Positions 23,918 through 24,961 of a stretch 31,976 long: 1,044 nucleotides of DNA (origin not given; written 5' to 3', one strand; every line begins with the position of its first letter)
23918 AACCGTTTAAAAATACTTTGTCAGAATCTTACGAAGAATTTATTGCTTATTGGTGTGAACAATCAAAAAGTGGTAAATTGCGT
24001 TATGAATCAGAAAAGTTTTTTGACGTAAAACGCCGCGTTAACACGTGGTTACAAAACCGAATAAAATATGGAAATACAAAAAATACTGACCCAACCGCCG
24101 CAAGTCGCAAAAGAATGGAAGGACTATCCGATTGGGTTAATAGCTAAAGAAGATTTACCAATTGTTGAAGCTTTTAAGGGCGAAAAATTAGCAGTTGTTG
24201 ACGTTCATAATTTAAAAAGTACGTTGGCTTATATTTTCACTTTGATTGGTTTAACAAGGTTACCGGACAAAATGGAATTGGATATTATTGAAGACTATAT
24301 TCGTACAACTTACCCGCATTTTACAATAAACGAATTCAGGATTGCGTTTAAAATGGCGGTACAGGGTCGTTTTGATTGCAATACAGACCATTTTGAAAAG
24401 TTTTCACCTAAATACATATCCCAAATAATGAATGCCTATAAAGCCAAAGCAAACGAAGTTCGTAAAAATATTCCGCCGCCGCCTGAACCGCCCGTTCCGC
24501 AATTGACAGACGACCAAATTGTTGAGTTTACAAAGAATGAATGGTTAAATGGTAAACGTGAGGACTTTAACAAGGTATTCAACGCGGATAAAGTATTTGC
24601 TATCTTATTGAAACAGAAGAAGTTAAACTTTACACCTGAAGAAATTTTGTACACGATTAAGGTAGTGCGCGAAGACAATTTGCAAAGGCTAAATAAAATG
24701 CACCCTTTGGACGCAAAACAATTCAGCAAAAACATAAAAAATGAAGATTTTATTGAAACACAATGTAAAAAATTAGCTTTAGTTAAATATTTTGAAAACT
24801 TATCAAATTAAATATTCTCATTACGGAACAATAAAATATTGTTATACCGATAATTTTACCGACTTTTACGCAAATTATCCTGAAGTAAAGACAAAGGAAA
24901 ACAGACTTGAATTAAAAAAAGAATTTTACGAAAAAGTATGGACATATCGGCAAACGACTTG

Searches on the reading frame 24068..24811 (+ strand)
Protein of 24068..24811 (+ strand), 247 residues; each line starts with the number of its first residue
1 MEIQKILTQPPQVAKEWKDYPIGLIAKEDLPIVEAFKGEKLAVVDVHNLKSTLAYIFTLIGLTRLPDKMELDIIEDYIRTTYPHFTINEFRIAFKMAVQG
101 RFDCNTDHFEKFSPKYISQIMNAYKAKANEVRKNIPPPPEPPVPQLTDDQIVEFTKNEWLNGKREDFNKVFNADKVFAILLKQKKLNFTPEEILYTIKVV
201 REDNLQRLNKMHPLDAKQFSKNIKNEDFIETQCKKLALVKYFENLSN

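Call 11: search_protein_families(library=phrogs, proteins=[window:24068-24811:+], max_evalue=0.001)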
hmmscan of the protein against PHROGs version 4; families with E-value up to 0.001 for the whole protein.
window:24068-24811:+ (247 aa): 1 family
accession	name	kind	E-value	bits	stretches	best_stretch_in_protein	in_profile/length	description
phrog_26016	-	unknown function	8.2e-07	29.9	1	70-132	55-114/255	-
